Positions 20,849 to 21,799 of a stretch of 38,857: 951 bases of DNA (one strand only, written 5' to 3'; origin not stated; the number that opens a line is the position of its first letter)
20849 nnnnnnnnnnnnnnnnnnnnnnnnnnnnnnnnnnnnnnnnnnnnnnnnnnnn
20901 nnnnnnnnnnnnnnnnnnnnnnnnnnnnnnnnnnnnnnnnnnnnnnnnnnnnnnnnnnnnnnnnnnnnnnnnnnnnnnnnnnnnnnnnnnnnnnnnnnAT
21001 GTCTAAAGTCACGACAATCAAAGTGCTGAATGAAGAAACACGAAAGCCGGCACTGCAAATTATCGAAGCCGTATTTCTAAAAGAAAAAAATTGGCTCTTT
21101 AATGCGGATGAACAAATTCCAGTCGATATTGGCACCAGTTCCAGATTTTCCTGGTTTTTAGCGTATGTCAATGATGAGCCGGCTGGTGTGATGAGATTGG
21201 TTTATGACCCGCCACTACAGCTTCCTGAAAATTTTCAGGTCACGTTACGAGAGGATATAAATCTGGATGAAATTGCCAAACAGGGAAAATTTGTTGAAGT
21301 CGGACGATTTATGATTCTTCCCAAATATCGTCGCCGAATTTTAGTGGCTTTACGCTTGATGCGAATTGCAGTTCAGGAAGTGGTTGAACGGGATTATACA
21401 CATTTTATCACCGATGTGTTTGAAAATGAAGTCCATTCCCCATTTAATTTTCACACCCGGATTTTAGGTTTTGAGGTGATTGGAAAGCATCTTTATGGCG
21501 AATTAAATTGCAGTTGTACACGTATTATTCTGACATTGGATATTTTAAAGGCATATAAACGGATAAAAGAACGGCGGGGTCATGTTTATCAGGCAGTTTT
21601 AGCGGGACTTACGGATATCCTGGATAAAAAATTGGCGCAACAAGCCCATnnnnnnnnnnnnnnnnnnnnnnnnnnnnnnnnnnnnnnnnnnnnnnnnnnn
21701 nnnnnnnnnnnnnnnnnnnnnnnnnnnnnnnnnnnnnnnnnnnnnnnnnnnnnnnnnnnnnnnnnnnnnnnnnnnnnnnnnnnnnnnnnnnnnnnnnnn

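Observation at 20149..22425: Overlapping PlsC-like + GNAT-like acyltransferase genes: candidate aminolipid (ornithine/glycine-lipid type) synthesis pair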

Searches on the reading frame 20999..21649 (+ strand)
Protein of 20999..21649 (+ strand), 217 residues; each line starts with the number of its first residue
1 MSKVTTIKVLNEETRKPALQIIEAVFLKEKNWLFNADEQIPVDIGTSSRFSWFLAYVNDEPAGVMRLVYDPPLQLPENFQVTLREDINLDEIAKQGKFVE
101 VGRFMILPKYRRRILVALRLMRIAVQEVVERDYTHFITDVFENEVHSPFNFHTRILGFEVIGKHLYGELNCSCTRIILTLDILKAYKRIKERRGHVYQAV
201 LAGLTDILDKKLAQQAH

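Call 3: search_protein_families(library=pfam, proteins=[window:20999-21649:+], max_evalue=1)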
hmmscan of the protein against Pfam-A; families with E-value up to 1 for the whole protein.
window:20999-21649:+ (217 aa): 3 families
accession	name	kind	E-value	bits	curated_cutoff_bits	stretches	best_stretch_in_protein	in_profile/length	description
PF21926.2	FeeM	-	6.2e-09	36.3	27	1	52-164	36-142/158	N-acyl amino acid synthase FeeM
PF13444.12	Acetyltransf_5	-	0.00023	22.3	22.4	1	58-117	38-98/102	Acetyltransferase (GNAT) domain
PF00583.31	Acetyltransf_1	-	0.00031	21.4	20.7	1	47-158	31-116/116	Acetyltransferase (GNAT) family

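Call 4: search_protein_families(library=ncbifam, proteins=[window:20999-21649:+], max_evalue=1)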
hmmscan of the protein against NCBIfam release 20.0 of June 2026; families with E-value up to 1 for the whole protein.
window:20999-21649:+ (217 aa): 1 family
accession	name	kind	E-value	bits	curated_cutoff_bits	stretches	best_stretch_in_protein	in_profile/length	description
TIGR03694.1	exosort_acyl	subfamily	0.002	17.6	111.95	1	56-127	63-140/241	PEP-CTERM/exosortase system-associated acyltransferase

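Call 7: find_homologous_proteins(query=window:20999-21649:+)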
Query window:20999-21649:+ (217 aa): 368 proteins with E <= 0.001 among 643 candidates; the best 120 are listed.
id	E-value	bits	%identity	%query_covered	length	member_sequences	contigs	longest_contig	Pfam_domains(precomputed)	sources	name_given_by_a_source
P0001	1.2e-134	464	95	100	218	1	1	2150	PF21926.3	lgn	-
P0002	9.3e-134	461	95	100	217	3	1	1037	PF21926.3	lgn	-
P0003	2.0e-133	460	94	100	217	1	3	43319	PF21926.3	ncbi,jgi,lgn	-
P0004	5.3e-133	459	95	100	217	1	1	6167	PF21926.3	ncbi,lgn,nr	ncbi:GNAT family N-acetyltransferase [candidate division KSB1 bacterium]|nr:GNAT family N-acetyltran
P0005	7.1e-92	325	66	99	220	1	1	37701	PF21926.3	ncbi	-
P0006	1.9e-90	320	64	98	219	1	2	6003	PF21926.3,PF00583.32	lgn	-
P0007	7.7e-90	318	64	99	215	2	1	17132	PF21926.3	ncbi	-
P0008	2.6e-89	316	63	100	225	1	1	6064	PF21926.3,PF00583.32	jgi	jgi:hypothetical protein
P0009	2.7e-89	316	64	100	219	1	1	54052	PF21926.3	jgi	jgi:hypothetical protein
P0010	3.3e-89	316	64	100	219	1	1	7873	PF21926.3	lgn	-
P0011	3.3e-89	316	63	100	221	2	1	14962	PF21926.3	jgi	-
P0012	6.8e-89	315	62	98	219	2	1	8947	PF21926.3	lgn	-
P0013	1.6e-88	314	63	99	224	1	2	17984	PF21926.3,PF00583.32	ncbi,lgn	-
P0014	2.0e-88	313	64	98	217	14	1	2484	PF21926.3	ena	-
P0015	3.7e-88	312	63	100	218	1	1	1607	PF21926.3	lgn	-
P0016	4.3e-88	312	62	99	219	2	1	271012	PF21926.3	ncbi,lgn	ncbi:MAG: N-acyl amino acid synthase FeeM domain-containing protein [Candidatus Zhuqueibacterota bac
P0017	5.1e-88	312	64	98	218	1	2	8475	PF21926.3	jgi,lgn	jgi:hypothetical protein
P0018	6.0e-88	312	62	100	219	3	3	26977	PF21926.3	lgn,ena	-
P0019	1.8e-87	310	62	99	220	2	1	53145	PF21926.3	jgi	-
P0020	2.8e-87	310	62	100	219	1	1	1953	PF21926.3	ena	-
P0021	2.9e-87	310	63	100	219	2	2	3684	PF21926.3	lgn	-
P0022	7.8e-87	308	60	100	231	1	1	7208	PF21926.3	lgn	-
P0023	8.1e-87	308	63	100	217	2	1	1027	PF21926.3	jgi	jgi:hypothetical protein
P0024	1.2e-86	308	62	100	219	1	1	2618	PF21926.3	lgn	-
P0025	2.3e-86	307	62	98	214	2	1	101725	PF13444.13,PF21926.3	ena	-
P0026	2.8e-86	306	62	100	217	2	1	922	PF21926.3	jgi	jgi:hypothetical protein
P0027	3.3e-86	306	59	99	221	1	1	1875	PF21926.3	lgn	-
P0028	4.0e-86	306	61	99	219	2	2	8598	PF21926.3,PF00583.32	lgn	-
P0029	4.8e-86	306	62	100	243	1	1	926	PF21926.3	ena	-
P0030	9.5e-86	305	64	97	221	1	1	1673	PF21926.3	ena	-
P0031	1.1e-85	304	64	95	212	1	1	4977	PF21926.3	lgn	-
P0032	1.1e-85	304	65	92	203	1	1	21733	PF21926.3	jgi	jgi:hypothetical protein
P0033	1.2e-85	304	60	100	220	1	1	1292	PF21926.3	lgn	-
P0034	1.5e-85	304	61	97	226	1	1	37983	PF21926.3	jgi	jgi:hypothetical protein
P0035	1.5e-85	304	62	98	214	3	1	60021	PF21926.3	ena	-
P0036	1.5e-85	304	63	98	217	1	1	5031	PF21926.3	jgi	jgi:hypothetical protein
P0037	1.6e-85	304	62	99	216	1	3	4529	PF21926.3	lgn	-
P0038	2.4e-85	303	64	96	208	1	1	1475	PF21926.3,PF00583.32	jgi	-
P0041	4.2e-85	303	60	100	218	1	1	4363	PF21926.3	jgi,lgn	-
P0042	5.5e-85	302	63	96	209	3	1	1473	PF21926.3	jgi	jgi:hypothetical protein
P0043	7.0e-85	302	62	98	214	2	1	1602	PF13444.13,PF21926.3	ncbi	-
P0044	9.1e-85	301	62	99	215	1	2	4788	PF21926.3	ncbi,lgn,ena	-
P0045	9.1e-85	301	62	98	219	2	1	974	PF21926.3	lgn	-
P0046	1.1e-84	301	60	99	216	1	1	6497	PF21926.3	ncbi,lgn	-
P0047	1.1e-84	301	60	98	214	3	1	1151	PF21926.3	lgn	-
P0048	1.5e-84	301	62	100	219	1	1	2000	PF21926.3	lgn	-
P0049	1.7e-84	301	59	99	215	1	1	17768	PF21926.3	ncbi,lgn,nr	ncbi:GNAT family N-acetyltransferase [candidate division KSB1 bacterium]|nr:GNAT family N-acetyltran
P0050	1.7e-84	301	61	98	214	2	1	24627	PF13444.13,PF21926.3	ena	-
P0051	2.1e-84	300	62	97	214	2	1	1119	PF21926.3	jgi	jgi:hypothetical protein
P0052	2.4e-84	300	63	97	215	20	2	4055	PF21926.3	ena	-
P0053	2.5e-84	300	60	100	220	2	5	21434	PF21926.3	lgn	-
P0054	3.0e-84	300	61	95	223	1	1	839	PF21926.3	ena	-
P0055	4.4e-84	299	58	99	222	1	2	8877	PF21926.3,PF00583.32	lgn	-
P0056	4.6e-84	299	62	98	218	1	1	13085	PF21926.3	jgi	jgi:hypothetical protein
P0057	4.7e-84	299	59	100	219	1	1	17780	PF21926.3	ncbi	-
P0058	6.2e-84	299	60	98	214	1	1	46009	PF13444.13,PF21926.3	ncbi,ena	-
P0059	7.5e-84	298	61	98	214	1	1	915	PF21926.3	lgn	-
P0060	8.9e-84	298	60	99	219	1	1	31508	PF21926.3,PF00583.32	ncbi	-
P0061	1.1e-83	298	60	98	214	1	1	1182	PF21926.3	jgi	jgi:hypothetical protein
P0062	2.1e-83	297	61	98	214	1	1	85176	PF21926.3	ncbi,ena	-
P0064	2.6e-83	297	61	98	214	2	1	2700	PF21926.3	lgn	-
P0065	3.2e-83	296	60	97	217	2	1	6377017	PF21926.3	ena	-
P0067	8.3e-83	295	59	100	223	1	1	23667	PF21926.3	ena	-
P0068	1.2e-82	294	62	98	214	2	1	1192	PF21926.3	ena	-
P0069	1.3e-82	294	60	98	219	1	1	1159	PF21926.3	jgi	jgi:hypothetical protein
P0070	1.7e-82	294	60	100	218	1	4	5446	PF21926.3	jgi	jgi:hypothetical protein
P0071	1.9e-82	294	60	99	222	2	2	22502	PF21926.3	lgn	-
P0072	2.1e-82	294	59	100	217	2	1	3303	PF21926.3,PF00583.32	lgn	-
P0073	3.6e-82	293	61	98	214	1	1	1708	PF21926.3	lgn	-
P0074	4.7e-82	293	58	98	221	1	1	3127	PF21926.3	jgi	jgi:hypothetical protein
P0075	5.7e-82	292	62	98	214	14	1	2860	PF21926.3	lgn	-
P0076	9.6e-82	292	61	98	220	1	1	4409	PF21926.3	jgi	jgi:hypothetical protein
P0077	1.4e-81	291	60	98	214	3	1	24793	PF21926.3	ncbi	-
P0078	3.0e-81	290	61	98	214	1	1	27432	PF13444.13,PF21926.3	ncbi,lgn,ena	-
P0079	3.4e-81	290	60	98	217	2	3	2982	PF21926.3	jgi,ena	jgi:hypothetical protein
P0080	3.7e-81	290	60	98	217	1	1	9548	PF21926.3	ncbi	-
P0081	3.8e-81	290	59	100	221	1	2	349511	PF21926.3,PF00583.32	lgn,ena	-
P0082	4.4e-81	289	59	100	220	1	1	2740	PF21926.3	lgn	-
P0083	7.8e-81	289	61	96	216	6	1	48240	PF21926.3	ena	-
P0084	1.1e-80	288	60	98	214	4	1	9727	PF21926.3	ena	-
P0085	1.4e-80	288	58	99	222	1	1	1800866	PF21926.3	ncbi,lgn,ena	-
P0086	1.7e-80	287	59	98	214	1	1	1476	PF21926.3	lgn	-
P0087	4.5e-80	286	60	96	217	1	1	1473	PF21926.3,PF00583.32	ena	-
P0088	5.7e-80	286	57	97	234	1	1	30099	PF21926.3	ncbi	-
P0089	7.1e-80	285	56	99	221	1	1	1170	PF21926.3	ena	-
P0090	7.6e-80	285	59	98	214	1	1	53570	PF21926.3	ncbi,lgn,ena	-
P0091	9.0e-80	285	58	98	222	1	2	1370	PF21926.3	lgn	-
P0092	9.5e-80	285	60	98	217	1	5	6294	PF21926.3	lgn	-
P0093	1.3e-79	285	60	99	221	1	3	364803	PF21926.3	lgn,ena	-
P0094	1.5e-79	284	57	99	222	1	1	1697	PF21926.3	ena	-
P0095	1.6e-79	284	62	98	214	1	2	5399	PF21926.3,PF00583.32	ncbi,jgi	jgi:hypothetical protein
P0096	1.7e-79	284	62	98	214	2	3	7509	PF21926.3,PF00583.32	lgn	-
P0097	1.8e-79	284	60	97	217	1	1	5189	PF21926.3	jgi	jgi:hypothetical protein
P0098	2.1e-79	284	59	97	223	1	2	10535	PF21926.3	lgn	-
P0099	2.1e-79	284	60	97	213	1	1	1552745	PF21926.3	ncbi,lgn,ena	-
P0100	2.2e-79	284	55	99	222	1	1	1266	PF21926.3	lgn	-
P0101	2.3e-79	284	58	97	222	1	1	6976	PF21926.3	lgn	-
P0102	2.9e-79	283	59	98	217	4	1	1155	PF21926.3,PF00583.32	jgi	-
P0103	3.2e-79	283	59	100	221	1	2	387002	PF21926.3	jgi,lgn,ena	-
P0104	3.5e-79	283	56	99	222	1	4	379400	PF21926.3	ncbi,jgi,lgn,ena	ncbi:MAG: GNAT family N-acetyltransferase [Brevinematales bacterium]|jgi:hypothetical protein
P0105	3.9e-79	283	60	96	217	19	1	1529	PF21926.3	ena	-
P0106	4.5e-79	283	57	99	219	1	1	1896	PF21926.3,PF00583.32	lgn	-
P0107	4.7e-79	283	60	97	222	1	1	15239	PF21926.3,PF00583.32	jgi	-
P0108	5.3e-79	283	59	98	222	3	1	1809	PF21926.3,PF00583.32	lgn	-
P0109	6.3e-79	282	55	99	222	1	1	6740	PF21926.3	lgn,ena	-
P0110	7.3e-79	282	57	99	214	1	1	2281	PF21926.3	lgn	-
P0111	7.8e-79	282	60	97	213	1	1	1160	PF21926.3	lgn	-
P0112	1.0e-78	282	57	99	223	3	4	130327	PF21926.3,PF00583.32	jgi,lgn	jgi:hypothetical protein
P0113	1.1e-78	282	57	97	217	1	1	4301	PF21926.3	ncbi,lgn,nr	ncbi:MAG: hypothetical protein JXR70_09235 [Spirochaetales bacterium]|nr:hypothetical protein [Spiro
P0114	1.2e-78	281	60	96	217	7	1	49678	PF21926.3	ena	-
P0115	1.3e-78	281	58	99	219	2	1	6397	PF21926.3,PF00583.32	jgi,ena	-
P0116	1.3e-78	281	61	95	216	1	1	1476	PF21926.3,PF00583.32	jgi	jgi:hypothetical protein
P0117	1.5e-78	281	60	97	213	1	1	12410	PF13444.13,PF21926.3,PF00583.32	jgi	jgi:N-acyl-L-homoserine lactone synthetase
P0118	2.3e-78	281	57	98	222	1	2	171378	PF21926.3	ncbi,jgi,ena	-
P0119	3.2e-78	280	58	98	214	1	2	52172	PF21926.3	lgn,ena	-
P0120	5.1e-78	279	57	98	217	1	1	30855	PF21926.3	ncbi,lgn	-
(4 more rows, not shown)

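Call 10: find_encoding_contigs(protein=P0104, flank=6000, max_places=3)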
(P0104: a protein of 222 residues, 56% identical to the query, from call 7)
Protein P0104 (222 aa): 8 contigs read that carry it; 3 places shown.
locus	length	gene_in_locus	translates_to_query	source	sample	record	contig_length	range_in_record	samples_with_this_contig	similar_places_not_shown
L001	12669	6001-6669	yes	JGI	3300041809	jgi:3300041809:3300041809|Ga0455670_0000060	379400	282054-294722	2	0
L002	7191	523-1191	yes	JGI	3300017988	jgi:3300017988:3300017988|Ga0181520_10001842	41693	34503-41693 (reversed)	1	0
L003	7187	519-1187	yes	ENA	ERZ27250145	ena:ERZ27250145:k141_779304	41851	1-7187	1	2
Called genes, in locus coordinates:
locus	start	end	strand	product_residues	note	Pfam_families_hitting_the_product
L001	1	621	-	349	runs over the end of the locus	PF06635:T3SS_SCTL, PF02108:FliH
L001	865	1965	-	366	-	PF03448:MgtE_N (faint), PF14842:FliG_N, PF14841:FliG_M, PF14842:FliG_N, PF01706:FliG_C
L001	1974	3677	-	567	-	PF01514:YscJ_FliF, PF08345:YscJ_FliF_C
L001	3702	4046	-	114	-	PF02049:FliE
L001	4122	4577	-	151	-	PF00460:Flg_bb_rod, PF06429:Flg_bbr_C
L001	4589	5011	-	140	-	PF00460:Flg_bb_rod (weak)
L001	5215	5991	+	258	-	PF01553:Acyltransferase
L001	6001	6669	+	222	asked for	PF21926:FeeM (faint)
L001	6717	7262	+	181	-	PF01661:Macro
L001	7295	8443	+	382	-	-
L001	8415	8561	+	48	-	-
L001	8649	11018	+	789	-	PF13620:CarboxypepD_reg (weak)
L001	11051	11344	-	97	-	PF00023:Ank (faint), PF12796:Ank_2, PF13637:Ank_4 (faint), PF13857:Ank_5 (faint)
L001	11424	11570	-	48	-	-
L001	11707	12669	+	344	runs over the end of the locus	PF00579:tRNA-synt_1b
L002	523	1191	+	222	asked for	PF21926:FeeM (faint)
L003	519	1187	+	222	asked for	PF21926:FeeM (faint)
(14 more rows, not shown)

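Call 11: find_encoding_contigs(protein=P0065, flank=6000, max_places=3)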
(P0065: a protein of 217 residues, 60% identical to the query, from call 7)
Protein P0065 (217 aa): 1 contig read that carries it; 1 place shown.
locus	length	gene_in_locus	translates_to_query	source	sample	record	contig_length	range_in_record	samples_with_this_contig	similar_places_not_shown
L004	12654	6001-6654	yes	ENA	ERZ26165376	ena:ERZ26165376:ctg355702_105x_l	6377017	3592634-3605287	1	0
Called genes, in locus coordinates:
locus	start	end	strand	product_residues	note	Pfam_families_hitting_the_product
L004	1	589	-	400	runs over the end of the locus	PF08240:ADH_N, PF00107:ADH_zinc_N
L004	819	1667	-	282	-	PF11127:YgaP-like_TM, PF10604:Polyketide_cyc2, PF03364:Polyketide_cyc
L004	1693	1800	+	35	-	-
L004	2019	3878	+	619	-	PF13424:TPR_12, PF13432:TPR_16 (weak), PF00515:TPR_1, PF07719:TPR_2 (weak), PF13181:TPR_8 (weak), PF14559:TPR_19 (weak), PF20308:TPR-S, PF13414:TPR_11, +12 more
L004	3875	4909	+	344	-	PF01565:FAD_binding_4, PF02873:MurB_C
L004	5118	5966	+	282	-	PF01553:Acyltransferase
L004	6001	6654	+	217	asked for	PF21926:FeeM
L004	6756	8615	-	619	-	PF00005:ABC_tran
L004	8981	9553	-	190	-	PF16267:DUF4920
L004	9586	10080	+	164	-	-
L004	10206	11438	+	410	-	PF06772:LtrA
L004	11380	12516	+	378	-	PF02625:XdhC_CoxI, PF13478:XdhC_C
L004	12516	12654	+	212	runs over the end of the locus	PF01128:IspD, PF12804:NTP_transf_3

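Call 13: find_related_loci(query=A1, collection=genome_contigs, flank=5000)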
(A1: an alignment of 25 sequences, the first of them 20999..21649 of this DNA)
Query A1 (217 aa) in genome_contigs; peptide patterns used: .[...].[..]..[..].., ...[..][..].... (x = any residue, [..] = any of these).
184 stretches matched a pattern; 175 encode a relative of the query (tblastn E <= 1e-3); the best 80 are kept; 80 distinct loci.
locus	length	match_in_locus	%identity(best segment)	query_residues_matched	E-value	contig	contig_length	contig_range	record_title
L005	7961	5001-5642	66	1-214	9e-99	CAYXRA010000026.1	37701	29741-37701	MAG TPA_asm: uncultured Calditrichaceae bacterium isolate SRP141376_co2_326 genome assembly, contig: NODE_2449_length_37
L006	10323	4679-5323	63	1-215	6e-95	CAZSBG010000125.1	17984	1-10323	MAG TPA_asm: uncultured Cytophagia bacterium isolate SRP141376_co4_290 genome assembly, contig: NODE_5380_length_17984_c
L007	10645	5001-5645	62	1-215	1e-94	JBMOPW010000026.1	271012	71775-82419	MAG: Candidatus Zhuqueibacterota bacterium isolate Betzabe_MAG138 MAG138_26, whole genome shotgun sequence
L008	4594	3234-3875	62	1-214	1e-91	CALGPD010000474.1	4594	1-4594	MAG TPA_asm: uncultured Spirochaetia bacterium isolate ERR1995158_bin.62_CONCOCT_v1.1_MAG genome assembly, contig: ERZ16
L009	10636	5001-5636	62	1-212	2e-91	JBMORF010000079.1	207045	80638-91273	MAG: Thermodesulfobacteriota bacterium isolate Betzabe_MAG173 MAG173_79, whole genome shotgun sequence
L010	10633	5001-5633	61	2-212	5e-91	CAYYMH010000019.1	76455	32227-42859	MAG TPA_asm: uncultured Cytophagia bacterium isolate SRP141376_co3_458 genome assembly, contig: NODE_725_length_76455_co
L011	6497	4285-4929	60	1-215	6e-91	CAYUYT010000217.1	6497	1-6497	MAG TPA_asm: uncultured Spirochaetia bacterium isolate SRP141376_co5_94 genome assembly, contig: NODE_28138_length_6497_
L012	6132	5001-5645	59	1-215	2e-90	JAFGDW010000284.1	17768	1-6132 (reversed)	MAG: candidate division KSB1 bacterium isolate Zod_Metabat.1197 k87_11760453, whole genome shotgun sequence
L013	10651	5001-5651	60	1-217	2e-89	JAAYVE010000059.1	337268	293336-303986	MAG: Deltaproteobacteria bacterium isolate AS27yjCOA_29 177969_AS27, whole genome shotgun sequence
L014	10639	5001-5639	61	4-216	3e-89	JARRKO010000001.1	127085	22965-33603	MAG: Syntrophobacterales bacterium isolate Spart_048_MAG scaffold_96, whole genome shotgun sequence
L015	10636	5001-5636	58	4-215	1e-88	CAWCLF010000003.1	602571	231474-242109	MAG: uncultured Spirochaetota bacterium isolate MFD03726.bin.1.133 genome assembly, contig: contig_59242, whole genome s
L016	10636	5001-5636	60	1-212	2e-88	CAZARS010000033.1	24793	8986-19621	MAG TPA_asm: uncultured Desulfobacca sp. isolate binchicken_co135_197 genome assembly, contig: NODE_3542_length_24793_co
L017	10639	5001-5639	61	1-213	2e-88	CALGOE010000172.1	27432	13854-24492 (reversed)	MAG: uncultured Desulfobacca sp. isolate N1_Bin_Bin_94_1 genome assembly, contig: c_000003031229, whole genome shotgun s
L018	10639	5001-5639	60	1-213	3e-87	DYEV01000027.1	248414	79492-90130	MAG TPA_asm: Desulfobacca sp. isolate Tomsk_58_1633 Tomsk_k141_46696, whole genome shotgun sequence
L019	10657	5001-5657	58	1-215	2e-86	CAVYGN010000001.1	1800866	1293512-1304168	MAG: uncultured Spirochaetota bacterium isolate MFD03726.bin.1.3 genome assembly, contig: contig_18643, whole genome sho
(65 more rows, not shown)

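Call 22: search_solved_structures(query=A1, max_evalue=10, show_alignments=2)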
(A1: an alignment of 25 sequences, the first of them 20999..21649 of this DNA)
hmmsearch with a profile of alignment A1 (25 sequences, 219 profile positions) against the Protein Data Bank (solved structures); distinct sequences matched with E-value up to 10: 5.
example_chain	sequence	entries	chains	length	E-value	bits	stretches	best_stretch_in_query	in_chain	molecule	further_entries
4ltb_A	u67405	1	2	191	0.073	15.6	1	5-96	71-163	Tripartite motif-containing 25 variant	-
5nt1_A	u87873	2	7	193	0.075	15.6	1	5-96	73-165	E3 ubiquitin/ISG15 ligase TRIM25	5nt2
6fln_A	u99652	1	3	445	0.46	13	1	5-95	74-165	E3 ubiquitin/ISG15 ligase TRIM25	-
5uhj_A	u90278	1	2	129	1.6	11.3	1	138-210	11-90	Glyoxalase/bleomycin resisance protein/dioxygenase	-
5umq_A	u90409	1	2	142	1.7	11.2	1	138-210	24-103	Glyoxalase/bleomycin resisance protein/dioxygenase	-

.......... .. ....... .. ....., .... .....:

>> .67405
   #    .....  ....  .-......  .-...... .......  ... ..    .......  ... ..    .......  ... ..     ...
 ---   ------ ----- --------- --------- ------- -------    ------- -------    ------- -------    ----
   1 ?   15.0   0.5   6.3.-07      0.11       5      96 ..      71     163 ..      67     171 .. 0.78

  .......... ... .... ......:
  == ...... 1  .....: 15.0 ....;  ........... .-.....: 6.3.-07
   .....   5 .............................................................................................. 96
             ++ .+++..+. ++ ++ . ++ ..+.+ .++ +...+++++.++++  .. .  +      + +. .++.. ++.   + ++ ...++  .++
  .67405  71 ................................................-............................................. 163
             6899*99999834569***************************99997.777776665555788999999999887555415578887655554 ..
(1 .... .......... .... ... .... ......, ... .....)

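Call 30: predict_structure(alignment_id=A1)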
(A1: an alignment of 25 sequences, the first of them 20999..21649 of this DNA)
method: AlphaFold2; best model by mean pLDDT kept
length: 217 residues; sequences in the alignment: 25
mean_pLDDT: 88.6   pTM: 0.85
mean pLDDT of the five models: 88.6, 88.2, 88.0, 84.5, 84.3
residues with pLDDT >= 90: 119; 70-90: 87; 50-70: 11; < 50: 0
segments of 3 or more residues with pLDDT < 50: none
pLDDT, mean of each block of 10 residues (from residue 1): 91 97 93 90 91 97 97 86 89 89 94 92 93 93 83 88 80 86 85 74 83 76
secondary structure, 60 per line:
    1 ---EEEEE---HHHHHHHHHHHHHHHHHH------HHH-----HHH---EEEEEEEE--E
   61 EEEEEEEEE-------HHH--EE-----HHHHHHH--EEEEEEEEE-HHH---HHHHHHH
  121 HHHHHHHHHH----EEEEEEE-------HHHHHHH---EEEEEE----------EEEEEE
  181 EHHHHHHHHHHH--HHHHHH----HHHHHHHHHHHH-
elements in order: E4-8 H12-29 E50-57 E60-69 H89-95 E98-106 H114-130 E135-141 H149-155 E159-164 E175-181 H182-192 H195-200 H205-216
